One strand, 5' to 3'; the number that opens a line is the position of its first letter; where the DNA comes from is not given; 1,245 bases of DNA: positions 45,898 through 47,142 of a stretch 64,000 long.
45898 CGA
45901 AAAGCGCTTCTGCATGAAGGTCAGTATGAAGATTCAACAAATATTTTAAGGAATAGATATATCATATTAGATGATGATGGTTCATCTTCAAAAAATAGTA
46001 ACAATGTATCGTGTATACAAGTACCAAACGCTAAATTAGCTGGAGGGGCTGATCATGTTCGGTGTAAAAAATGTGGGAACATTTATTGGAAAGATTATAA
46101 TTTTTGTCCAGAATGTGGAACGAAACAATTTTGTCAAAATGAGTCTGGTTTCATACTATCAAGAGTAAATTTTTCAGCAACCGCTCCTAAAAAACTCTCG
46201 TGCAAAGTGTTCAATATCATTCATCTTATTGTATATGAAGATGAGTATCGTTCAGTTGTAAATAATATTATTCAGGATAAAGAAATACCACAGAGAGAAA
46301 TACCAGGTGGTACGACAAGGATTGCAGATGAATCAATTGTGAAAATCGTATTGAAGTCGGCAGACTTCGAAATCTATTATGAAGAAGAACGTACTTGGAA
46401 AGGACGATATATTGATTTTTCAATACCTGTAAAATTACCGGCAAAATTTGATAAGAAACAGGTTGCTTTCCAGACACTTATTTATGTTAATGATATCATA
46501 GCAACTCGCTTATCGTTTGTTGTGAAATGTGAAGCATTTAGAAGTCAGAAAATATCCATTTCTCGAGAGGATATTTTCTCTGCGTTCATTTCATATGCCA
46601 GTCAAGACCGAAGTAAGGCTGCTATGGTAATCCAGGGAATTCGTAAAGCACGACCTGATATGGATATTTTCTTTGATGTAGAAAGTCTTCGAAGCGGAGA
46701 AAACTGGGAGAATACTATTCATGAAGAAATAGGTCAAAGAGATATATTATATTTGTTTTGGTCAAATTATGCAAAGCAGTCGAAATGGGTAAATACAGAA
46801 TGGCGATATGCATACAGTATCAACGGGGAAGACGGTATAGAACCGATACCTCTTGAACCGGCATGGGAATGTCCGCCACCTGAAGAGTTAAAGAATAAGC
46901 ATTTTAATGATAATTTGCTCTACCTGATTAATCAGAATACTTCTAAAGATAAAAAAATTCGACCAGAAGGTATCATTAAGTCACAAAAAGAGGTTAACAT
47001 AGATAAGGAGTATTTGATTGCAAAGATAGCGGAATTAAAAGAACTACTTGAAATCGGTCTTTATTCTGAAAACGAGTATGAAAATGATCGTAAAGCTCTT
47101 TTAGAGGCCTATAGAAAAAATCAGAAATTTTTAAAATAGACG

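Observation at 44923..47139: Stand-alone 738-aa vWA / zinc-ribbon / TIR / SHOCT protein: candidate undescribed single-gene NADase-type defence system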

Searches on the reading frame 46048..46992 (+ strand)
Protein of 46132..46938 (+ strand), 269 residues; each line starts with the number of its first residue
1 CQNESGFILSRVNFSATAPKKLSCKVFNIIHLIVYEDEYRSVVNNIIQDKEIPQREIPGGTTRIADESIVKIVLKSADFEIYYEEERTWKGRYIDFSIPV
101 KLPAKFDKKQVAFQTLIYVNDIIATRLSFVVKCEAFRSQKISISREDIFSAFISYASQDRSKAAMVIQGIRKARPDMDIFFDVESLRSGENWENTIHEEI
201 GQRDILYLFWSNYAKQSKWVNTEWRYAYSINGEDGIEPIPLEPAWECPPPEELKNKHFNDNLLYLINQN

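Call 56: find_homologous_proteins(query=window:46132-46938:+, max_evalue=0.001)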
Query window:46132-46938:+ (269 aa): 200 proteins with E <= 0.001 among 357 candidates; the best 120 are listed.
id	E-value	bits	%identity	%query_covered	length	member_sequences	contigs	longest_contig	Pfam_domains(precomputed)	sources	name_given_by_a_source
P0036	4.0e-127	441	80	88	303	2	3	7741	PF13676.12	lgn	-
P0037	5.8e-94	333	56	96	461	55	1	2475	PF13676.12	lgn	-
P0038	1.9e-90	321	53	97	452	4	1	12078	PF13240.12,PF13676.12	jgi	-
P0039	3.6e-90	320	55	96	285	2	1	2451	PF13676.12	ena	-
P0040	1.4e-89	318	52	99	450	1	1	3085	PF13676.12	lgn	-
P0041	5.9e-89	316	54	96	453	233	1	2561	PF13676.12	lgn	-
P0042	1.5e-88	315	53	96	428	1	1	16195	PF13676.12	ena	-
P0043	7.3e-88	313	51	98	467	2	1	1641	PF13240.12,PF13676.12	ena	-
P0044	7.7e-88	312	50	97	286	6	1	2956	PF13676.12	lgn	-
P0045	1.8e-87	311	55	96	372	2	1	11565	PF13676.12,PF08238.19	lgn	-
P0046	2.0e-87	311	55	96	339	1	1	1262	PF13676.12,PF08238.19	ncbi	-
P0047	2.1e-87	311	53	96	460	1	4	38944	PF13676.12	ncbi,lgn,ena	-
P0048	4.7e-87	310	51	97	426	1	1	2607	PF13676.12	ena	-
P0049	5.8e-87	310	53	96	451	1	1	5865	PF13240.12,PF13676.12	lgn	-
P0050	6.6e-87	309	51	96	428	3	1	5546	PF13676.12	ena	-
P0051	6.8e-87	309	53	99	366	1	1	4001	PF13676.12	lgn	-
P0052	1.3e-86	308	54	96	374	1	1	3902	PF13676.12,PF08238.19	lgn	-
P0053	1.3e-86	308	53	95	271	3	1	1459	PF13676.12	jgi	-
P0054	1.5e-86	308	54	96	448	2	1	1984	PF13676.12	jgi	-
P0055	1.6e-86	308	51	97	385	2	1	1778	PF13676.12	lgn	-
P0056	1.8e-86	308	52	96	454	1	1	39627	PF13676.12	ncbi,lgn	-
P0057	2.2e-86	308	50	96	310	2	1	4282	PF13676.12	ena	-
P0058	2.5e-86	307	51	99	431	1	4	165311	PF13676.12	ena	-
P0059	2.6e-86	307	50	96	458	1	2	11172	PF13676.12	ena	-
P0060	2.9e-86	307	52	96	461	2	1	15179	PF13676.12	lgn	-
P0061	3.7e-86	307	50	99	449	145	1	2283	PF13676.12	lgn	-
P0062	3.8e-86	307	54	95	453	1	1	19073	PF13676.12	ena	-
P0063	5.5e-86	306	52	96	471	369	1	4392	PF13676.12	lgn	-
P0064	8.1e-86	306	48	97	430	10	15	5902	PF13240.12,PF13676.12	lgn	-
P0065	9.6e-86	306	51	96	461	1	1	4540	PF13676.12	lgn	-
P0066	1.0e-85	306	49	96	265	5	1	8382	PF13676.12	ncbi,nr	ncbi:MAG: toll/interleukin-1 receptor domain-containing protein [Blautia sp.]|nr:toll/interleukin-1 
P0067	1.1e-85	305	50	96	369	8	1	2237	PF13676.12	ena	-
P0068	1.2e-85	305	51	99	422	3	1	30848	PF13676.12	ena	-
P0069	1.9e-85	305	50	96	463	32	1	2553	PF13676.12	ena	-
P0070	1.9e-85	305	51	97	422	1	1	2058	PF13676.12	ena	-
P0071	2.1e-85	304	50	96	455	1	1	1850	PF13676.12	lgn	-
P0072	9.1e-85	302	51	100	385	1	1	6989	PF13676.12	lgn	-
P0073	9.9e-85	302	52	96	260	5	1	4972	PF13676.12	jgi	-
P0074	1.3e-84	302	50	96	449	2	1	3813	PF13676.12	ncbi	-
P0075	1.4e-84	302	52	98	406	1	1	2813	PF13676.12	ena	-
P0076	1.5e-84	302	52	96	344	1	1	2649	PF13676.12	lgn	-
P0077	1.5e-84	302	51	97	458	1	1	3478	PF13676.12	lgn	-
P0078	1.7e-84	301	51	96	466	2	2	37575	PF13676.12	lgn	-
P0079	3.3e-84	301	51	96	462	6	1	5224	PF13676.12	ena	-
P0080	1.3e-83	299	48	97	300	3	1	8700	PF13676.12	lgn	-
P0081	1.5e-83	298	51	96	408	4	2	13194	PF13676.12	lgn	-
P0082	6.7e-83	296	51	96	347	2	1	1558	PF13676.12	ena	-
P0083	8.6e-83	296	49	97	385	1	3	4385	PF13676.12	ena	-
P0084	9.1e-83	296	53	89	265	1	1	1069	PF13676.12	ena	-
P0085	1.5e-82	295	49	96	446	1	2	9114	PF13240.12,PF13676.12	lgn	-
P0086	1.5e-82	295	50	97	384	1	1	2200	PF13676.12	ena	-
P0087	2.9e-82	294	51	96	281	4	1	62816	PF13676.12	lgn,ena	-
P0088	3.4e-82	294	54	88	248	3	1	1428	PF13676.12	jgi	jgi:hypothetical protein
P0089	4.3e-82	294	50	96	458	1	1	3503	PF13676.12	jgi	-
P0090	4.5e-82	294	48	98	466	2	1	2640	PF13676.12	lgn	-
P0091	1.6e-81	292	59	78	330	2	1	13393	PF13676.12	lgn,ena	-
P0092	1.7e-81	292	50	95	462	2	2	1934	PF13240.12,PF13676.12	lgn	-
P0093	2.0e-81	291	53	88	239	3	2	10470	PF13676.12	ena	-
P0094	3.0e-81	291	54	87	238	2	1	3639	PF13676.12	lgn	-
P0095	3.2e-81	291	50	97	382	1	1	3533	PF13676.12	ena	-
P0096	8.5e-81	289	52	89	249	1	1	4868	PF13676.12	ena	-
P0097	2.3e-80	288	49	99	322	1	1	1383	PF13676.12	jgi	jgi:hypothetical protein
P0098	3.4e-80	287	51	89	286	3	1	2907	PF13676.12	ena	-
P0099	7.4e-80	286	48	97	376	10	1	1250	PF13676.12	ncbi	-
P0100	1.5e-79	285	46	99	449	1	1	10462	PF13676.12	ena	-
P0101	2.1e-79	285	58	80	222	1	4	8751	PF13676.12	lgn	-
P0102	3.6e-79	284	48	96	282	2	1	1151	PF13676.12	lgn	-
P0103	8.7e-79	283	51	88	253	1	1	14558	PF13676.12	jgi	-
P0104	1.2e-78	282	53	87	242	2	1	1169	PF13676.12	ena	-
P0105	1.6e-78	282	53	87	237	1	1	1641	PF13676.12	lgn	-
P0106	3.3e-78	281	49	96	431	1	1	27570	PF01582.26,PF13676.12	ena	-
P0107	7.9e-78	280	49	96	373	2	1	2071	PF13676.12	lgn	-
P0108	8.1e-78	280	48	97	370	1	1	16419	PF13676.12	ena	-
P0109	1.3e-77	279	47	98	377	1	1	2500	PF13676.12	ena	-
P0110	2.5e-77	278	48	96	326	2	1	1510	PF13676.12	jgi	jgi:hypothetical protein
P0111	7.5e-77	276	47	97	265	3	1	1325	PF13676.12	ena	-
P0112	8.9e-77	276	50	96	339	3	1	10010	PF13240.12,PF13676.12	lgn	-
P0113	9.1e-77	276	52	88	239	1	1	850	PF13676.12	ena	-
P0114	1.2e-76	276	47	96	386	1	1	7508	PF13676.12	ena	-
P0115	1.4e-76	275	48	97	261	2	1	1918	PF13676.12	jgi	-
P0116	2.3e-76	275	48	98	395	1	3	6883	PF13676.12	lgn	-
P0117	6.0e-76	273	49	96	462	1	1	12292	PF13676.12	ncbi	-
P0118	8.9e-76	273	46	98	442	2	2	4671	PF13676.12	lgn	-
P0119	1.8e-75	272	48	96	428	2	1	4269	PF13676.12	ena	-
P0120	7.0e-75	270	48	95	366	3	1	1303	PF13676.12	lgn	-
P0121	3.9e-74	268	47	95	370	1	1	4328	PF13676.12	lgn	-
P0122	9.4e-74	266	47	96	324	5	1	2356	PF13676.12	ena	-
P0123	1.7e-73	265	58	74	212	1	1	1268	PF13676.12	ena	-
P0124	3.6e-73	264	47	96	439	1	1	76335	PF13676.12,PF08937.17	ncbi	-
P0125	4.2e-73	264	47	97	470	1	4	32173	PF13676.12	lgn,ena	-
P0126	5.3e-73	264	49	95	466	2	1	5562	PF13676.12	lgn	-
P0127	9.4e-73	263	53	79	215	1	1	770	PF13676.12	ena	-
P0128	1.5e-72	262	52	87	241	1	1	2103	PF13676.12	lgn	-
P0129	2.2e-72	262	46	99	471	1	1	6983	PF13676.12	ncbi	-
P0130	2.3e-72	262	47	96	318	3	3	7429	PF13676.12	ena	-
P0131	3.7e-72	261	47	96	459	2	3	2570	PF13676.12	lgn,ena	-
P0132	3.8e-72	261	46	97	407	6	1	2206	PF13676.12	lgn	-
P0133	4.9e-72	261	62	67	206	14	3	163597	PF13676.12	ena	-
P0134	6.2e-72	260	48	95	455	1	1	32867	PF13676.12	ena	-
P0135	1.8e-71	259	46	98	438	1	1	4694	PF13676.12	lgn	-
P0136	7.5e-71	257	45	96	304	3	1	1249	PF13676.12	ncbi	-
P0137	1.8e-70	256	46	97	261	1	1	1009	PF13676.12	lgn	-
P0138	1.8e-70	255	47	95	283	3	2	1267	PF13676.12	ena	-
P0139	1.8e-70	255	45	96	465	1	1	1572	PF00498.32,PF16697.11,PF13676.12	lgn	-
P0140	1.8e-70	255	46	96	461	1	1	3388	PF13676.12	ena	-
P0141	4.4e-70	254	45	96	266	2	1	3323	PF13676.12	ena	-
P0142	4.5e-70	254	46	96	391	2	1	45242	PF13676.12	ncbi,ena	-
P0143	8.3e-70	253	44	97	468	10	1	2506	PF00498.32,PF13676.12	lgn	-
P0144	9.7e-70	253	44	95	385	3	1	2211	PF13676.12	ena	-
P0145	1.5e-69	252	47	96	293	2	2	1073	PF13676.12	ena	-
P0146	1.6e-69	252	44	97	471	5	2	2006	PF00498.32,PF16697.11,PF13676.12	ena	-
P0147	2.5e-69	252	46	97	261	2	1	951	PF13676.12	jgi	jgi:hypothetical protein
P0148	5.3e-69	251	45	97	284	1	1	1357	PF13676.12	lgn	-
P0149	7.2e-69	250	44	97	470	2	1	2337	PF00498.32,PF16697.11,PF13676.12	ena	-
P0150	1.0e-68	250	60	67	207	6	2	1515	PF13676.12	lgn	-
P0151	1.6e-68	249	44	96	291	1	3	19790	PF13676.12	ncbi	-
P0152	1.8e-68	249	46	95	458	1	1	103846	PF01582.26,PF13676.12,PF08937.17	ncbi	-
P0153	2.3e-68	249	50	86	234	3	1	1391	PF13676.12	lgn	-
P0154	4.9e-68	248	47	87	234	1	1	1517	PF13676.12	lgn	-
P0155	8.4e-68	247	46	97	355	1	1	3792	PF13676.12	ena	-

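Call 62: find_encoding_contigs(protein=P0058, flank=10000, max_places=2)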
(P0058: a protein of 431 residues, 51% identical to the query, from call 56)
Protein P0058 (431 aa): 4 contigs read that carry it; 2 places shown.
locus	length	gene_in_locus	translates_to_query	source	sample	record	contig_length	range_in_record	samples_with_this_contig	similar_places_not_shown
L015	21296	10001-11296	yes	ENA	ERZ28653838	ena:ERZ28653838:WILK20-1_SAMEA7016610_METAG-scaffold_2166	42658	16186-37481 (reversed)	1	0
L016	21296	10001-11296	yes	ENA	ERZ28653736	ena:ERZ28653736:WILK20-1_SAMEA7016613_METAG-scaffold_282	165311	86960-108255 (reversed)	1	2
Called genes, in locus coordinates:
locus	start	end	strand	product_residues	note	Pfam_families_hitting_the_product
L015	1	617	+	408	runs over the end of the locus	PF09002:Card1_endonuc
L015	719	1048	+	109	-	PF01381:HTH_3 (weak)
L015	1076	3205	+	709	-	PF13401:AAA_22 (faint), PF00004:AAA, PF17866:AAA_lid_6 (weak)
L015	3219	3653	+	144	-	-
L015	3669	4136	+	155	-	-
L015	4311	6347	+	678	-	-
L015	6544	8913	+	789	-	-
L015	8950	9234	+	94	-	PF02026:RyR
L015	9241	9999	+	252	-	-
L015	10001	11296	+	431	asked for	PF13676:TIR_2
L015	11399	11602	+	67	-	PF00149:Metallophos, PF06874:FBPase_2 (faint)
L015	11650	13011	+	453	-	PF13676:TIR_2 (weak), PF13489:Methyltransf_23, PF08241:Methyltransf_11 (weak), PF08242:Methyltransf_12, PF13649:Methyltransf_25, PF13847:Methyltransf_31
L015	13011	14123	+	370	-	PF08014:MATCAP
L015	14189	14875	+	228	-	PF00149:Metallophos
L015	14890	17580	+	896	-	PF24885:TPR_NPHP3, PF13424:TPR_12, PF13424:TPR_12, PF24885:TPR_NPHP3, PF13424:TPR_12, PF13424:TPR_12, PF13424:TPR_12, PF13374:TPR_10, +31 more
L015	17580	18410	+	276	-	-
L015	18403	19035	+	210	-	-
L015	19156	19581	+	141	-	-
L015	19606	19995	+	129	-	PF11554:DUF3232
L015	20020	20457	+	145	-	-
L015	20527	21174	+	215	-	PF22397:NADAR-DarT1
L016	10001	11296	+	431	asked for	PF13676:TIR_2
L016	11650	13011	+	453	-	PF13676:TIR_2 (weak), PF13489:Methyltransf_23, PF08241:Methyltransf_11 (weak), PF08242:Methyltransf_12, PF13649:Methyltransf_25, PF13847:Methyltransf_31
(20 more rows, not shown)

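Call 63: find_encoding_contigs(protein=P0152, flank=10000, max_places=2)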
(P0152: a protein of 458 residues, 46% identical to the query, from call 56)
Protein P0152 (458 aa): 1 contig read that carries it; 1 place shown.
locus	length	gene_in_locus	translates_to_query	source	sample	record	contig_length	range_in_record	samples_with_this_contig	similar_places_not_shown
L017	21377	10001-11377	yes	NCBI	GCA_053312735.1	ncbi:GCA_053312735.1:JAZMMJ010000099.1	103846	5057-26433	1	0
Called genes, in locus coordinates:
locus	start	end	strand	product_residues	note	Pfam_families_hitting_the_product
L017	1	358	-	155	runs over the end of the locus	PF01381:HTH_3, PF12844:HTH_19 (faint), PF13443:HTH_26 (faint), PF13560:HTH_31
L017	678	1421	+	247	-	PF13489:Methyltransf_23, PF13847:Methyltransf_31, PF08241:Methyltransf_11, PF08242:Methyltransf_12, PF13649:Methyltransf_25, PF01209:Ubie_methyltran (weak)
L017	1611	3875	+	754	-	PF12708:Pect-lyase_RHGA_epim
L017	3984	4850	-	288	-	PF01391:Collagen, PF18573:BclA_C (weak)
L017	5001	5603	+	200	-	PF07081:DUF1349, PF17851:GH43_C2 (weak)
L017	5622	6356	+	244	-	PF08282:Hydrolase_3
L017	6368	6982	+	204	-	PF00300:His_Phos_1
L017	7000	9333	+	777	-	-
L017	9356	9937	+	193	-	PF11667:DUF3267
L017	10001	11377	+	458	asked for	PF01582:TIR (faint), PF08937:ThsB_TIR (faint), PF13676:TIR_2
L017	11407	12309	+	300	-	PF00722:Glyco_hydro_16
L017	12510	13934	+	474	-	PF00657:Lipase_GDSL, PF13472:Lipase_GDSL_2, PF00395:SLH (faint)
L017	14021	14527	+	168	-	PF10688:Imp-YgjV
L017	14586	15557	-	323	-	PF02368:Big_2 (weak), PF26918:Ig_Eae (weak)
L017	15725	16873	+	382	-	PF00768:Peptidase_S11, PF13354:Beta-lactamase2, PF07943:PBP5_C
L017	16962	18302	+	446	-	PF00342:PGI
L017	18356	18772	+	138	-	-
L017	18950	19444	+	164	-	PF02620:YceD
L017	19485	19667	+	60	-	PF01783:Ribosomal_L32p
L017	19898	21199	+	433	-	PF19238:Radical_SAM_2, PF04055:Radical_SAM (weak), PF04459:DUF512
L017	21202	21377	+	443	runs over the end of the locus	PF00005:ABC_tran (faint), PF00071:Ras (faint), PF01926:MMR_HSR1, PF02421:FeoB_N, PF00009:GTP_EFTU, PF01926:MMR_HSR1, PF02421:FeoB_N, PF14714:KH_dom-like, +4 more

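Call 64: find_encoding_contigs(protein=P0087, flank=10000, max_places=2)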
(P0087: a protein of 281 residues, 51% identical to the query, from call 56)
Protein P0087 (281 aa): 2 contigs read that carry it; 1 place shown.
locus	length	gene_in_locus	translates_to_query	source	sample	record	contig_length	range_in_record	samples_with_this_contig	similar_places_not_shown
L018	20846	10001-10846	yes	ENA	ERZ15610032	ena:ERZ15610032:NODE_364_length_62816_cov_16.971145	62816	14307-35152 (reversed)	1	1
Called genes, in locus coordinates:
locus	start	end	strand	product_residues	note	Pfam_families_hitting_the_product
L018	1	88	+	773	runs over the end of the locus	-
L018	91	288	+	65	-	-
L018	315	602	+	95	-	PF02026:RyR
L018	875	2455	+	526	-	PF13676:TIR_2, PF23310:TPR_27 (faint), PF08238:Sel1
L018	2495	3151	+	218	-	PF00583:Acetyltransf_1 (weak)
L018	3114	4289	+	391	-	PF01582:TIR (weak), PF13676:TIR_2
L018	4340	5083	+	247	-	PF13676:TIR_2, PF08937:ThsB_TIR (weak), PF13676:TIR_2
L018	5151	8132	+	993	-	PF13676:TIR_2, PF12917:YfbR-like (faint), PF13023:HD_3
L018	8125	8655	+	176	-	PF00293:NUDIX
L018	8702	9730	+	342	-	-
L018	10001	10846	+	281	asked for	PF13676:TIR_2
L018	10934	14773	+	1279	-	-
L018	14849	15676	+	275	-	-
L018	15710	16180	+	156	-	-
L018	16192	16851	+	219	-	PF13280:WYL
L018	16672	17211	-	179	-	-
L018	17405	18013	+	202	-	PF00717:Peptidase_S24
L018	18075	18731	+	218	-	PF06114:Peptidase_M78 (faint)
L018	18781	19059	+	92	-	-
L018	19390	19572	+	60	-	-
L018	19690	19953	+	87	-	PF04545:Sigma70_r4 (weak)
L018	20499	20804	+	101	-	PF02452:PemK_toxin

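Call 70: predict_structure(alignment_id=A5)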
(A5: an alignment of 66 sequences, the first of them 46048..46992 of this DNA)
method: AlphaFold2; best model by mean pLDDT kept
length: 315 residues; sequences in the alignment: 66
mean_pLDDT: 87.1   pTM: 0.49
mean pLDDT of the five models: 87.1, 86.9, 86.8, 86.7, 86.4
residues with pLDDT >= 90: 203; 70-90: 66; 50-70: 38; < 50: 8
segments of 3 or more residues with pLDDT < 50: 165-171
pLDDT, mean of each block of 10 residues (from residue 1): 86 89 77 75 96 94 98 91 94 97 97 98 97 92 95 94 55 73 95 91 86 71 92 95 96 93 93 94 84 73 58 55
secondary structure, 60 per line:
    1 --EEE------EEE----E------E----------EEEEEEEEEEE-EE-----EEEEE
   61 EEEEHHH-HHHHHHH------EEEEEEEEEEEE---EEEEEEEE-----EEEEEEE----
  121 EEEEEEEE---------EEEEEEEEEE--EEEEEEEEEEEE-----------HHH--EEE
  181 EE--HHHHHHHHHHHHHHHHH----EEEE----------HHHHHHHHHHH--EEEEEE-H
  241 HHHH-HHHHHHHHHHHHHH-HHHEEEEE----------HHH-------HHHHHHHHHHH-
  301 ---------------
elements in order: E3-5 E12-14 E37-47 E56-64 H69-75 E82-93 E97-104 E110-116 E121-128 E138-147 E150-161 E178-182 H185-201 E206-209 H220-230 E233-238 H240-244 H246-259 E264-268 H289-299

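Call 72: search_solved_structures(query=A5, max_evalue=0.1, show_alignments=5)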
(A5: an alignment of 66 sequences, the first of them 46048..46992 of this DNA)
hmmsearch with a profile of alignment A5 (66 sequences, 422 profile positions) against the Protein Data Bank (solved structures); distinct sequences matched with E-value up to 0.1: 0.

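Call 75: fold_search(model_id=the predicted structure, library=pdb)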
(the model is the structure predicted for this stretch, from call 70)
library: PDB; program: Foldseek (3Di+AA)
matches with E <= 10: 1589; with E <= 0.001: 25
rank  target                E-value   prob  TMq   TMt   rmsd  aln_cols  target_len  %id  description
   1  5axh_B                5.7e-05  1.00  0.25  0.15  12.4       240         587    9  Crystal structure of thermophilic dextranase from Thermoanaerobacter pseudethanolicus, D312G mutant in complex with is (released 2015-11-11)
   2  5axg_A                8.2e-05  1.00  0.26  0.15  12.7       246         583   11  Crystal structure of thermophilic dextranase from Thermoanaerobacter pseudethanolicus (released 2015-11-11)
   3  8qlp_E                9.2e-05  1.00  0.33  0.25   5.7       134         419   19  CryoEM structure of the RNA/DNA bound SPARTA (BabAgo/TIR-APAZ) tetrameric complex (released 2024-01-31)
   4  5axh_A                1.0e-04  1.00  0.24  0.14  12.9       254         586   11  Crystal structure of thermophilic dextranase from Thermoanaerobacter pseudethanolicus, D312G mutant in complex with is (released 2015-11-11)
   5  5axg_B                1.7e-04  1.00  0.24  0.14  12.4       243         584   10  Crystal structure of thermophilic dextranase from Thermoanaerobacter pseudethanolicus (released 2015-11-11)
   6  8k2g_A                1.8e-04  0.89  0.20  0.13  16.6       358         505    8  Crystal structure of Group 1 Oligosaccharide-releasing beta-N-acetylgalactosaminidase NgaCa from Cohnella abietis, apo (released 2024-04-24)
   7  8k2f                  2.0e-04  0.80  0.18  0.12  17.1       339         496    8  Crystal structure of Group 1 oligosaccharide-releasing beta-N-acetylgalactosaminidase NgaCa from Cohnella abietis, apo 1 (released 2024-04-24)
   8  2wbk_A                2.4e-04  0.97  0.23  0.10  14.3       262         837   10  Structure of the Michaelis complex of beta-mannosidase, Man2A, provides insight into the conformational itinerary of m (released 2009-03-17)
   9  4w8g                  3.5e-04  1.00  0.31  0.73   6.2       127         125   16  Crystal structure of the TIR domain of the Toll-related Receptor TRR-2 from the lower metazoan Hydra magnipapillata (cry (released 2015-09-09)
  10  8w8m_1A               3.7e-04  1.00  0.33  0.71   5.8       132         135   17  Cryo-EM structure of helical filament of MyD88 TIR (released 2024-09-04)
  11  2vot_B                4.0e-04  0.97  0.23  0.10  15.3       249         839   10  Structural and biochemical evidence for a boat-like transition state in beta-mannosidases (released 2008-04-01)
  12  8qlp_M                4.2e-04  1.00  0.33  0.25   5.7       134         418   19  CryoEM structure of the RNA/DNA bound SPARTA (BabAgo/TIR-APAZ) tetrameric complex (released 2024-01-31)
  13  6byc                  4.2e-04  0.96  0.23  0.10  15.2       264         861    9  Crystal structure of the GH2 exo-beta-mannanase from Xanthomonas axonopodis pv. citri (released 2018-07-18)
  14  8yym_A                5.1e-04  1.00  0.33  0.71   5.7       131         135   18  Cryo-EM structure of cylindrical fiber of MyD88 TIR (released 2025-03-26)
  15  2vo5_A                5.7e-04  0.97  0.24  0.11  14.9       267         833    9  Structural and biochemical evidence for a boat-like transition state in beta-mannosidases (released 2008-04-01)
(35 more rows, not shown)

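Call 97: fold_search(model_id=the predicted structure, library=viral)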
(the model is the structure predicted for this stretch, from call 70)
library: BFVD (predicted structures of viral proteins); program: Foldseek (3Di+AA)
matches with E <= 10: 1287; with E <= 0.001: 3
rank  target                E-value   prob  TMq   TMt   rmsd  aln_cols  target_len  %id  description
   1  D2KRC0                1.3e-05  1.00  0.23  0.13  15.2       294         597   12  (no name in the UniProt tables at hand)
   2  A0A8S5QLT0            4.7e-04  0.98  0.21  0.25  19.0       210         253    8  Uncharacterized protein [Siphoviridae sp. ct58g5]
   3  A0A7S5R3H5            8.1e-04  0.98  0.21  0.10  12.3       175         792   11  Carboxypeptidase regulatory domain-containing protein [Rhizobium phage RHph_N38]
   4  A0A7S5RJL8            1.2e-03  0.99  0.23  0.35   7.6       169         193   10  (no name in the UniProt tables at hand)
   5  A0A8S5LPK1            1.6e-03  1.00  0.25  0.53  11.2       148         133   13  Deoxyribosyltransferase [Siphoviridae sp. ctoiW10]
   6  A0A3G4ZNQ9            1.7e-03  1.00  0.30  0.39  10.3       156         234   16  CD-NTase-associated protein 12/Pycsar effector protein TIR domain-containing protein [Terrestrivirus sp.]
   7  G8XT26                2.6e-03  0.77  0.19  0.18  20.1       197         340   12  Membrane protein A22 [Saimiriine betaherpesvirus 4]
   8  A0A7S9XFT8            2.7e-03  1.00  0.24  0.34   7.3       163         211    7  Uncharacterized protein [Virus NIOZ-UU159]
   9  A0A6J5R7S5            3.1e-03  1.00  0.25  0.13   4.2       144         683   12  Peptidase S8/S53 domain containing protein [uncultured Caudovirales phage]
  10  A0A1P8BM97            3.7e-03  0.47  0.18  0.08  24.9       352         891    8  (no name in the UniProt tables at hand)
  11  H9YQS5                3.9e-03  0.99  0.24  0.22  10.5       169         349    9  (no name in the UniProt tables at hand)
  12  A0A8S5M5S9            4.2e-03  1.00  0.30  0.58   4.9       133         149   16  Nucleoside 2-deoxyribosyltransferase [Podoviridae sp. ctaNW81]
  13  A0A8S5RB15            4.2e-03  0.98  0.22  0.42   7.2       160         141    6  PhoD-like phosphatase, N-terminal domain [virus sp. ctQSn51]
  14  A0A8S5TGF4            4.7e-03  0.99  0.21  0.12  15.6       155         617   15  Uncharacterized protein [Phage sp. ctL4h4]
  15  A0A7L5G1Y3            5.3e-03  0.99  0.23  0.49  12.2       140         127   14  (no name in the UniProt tables at hand)
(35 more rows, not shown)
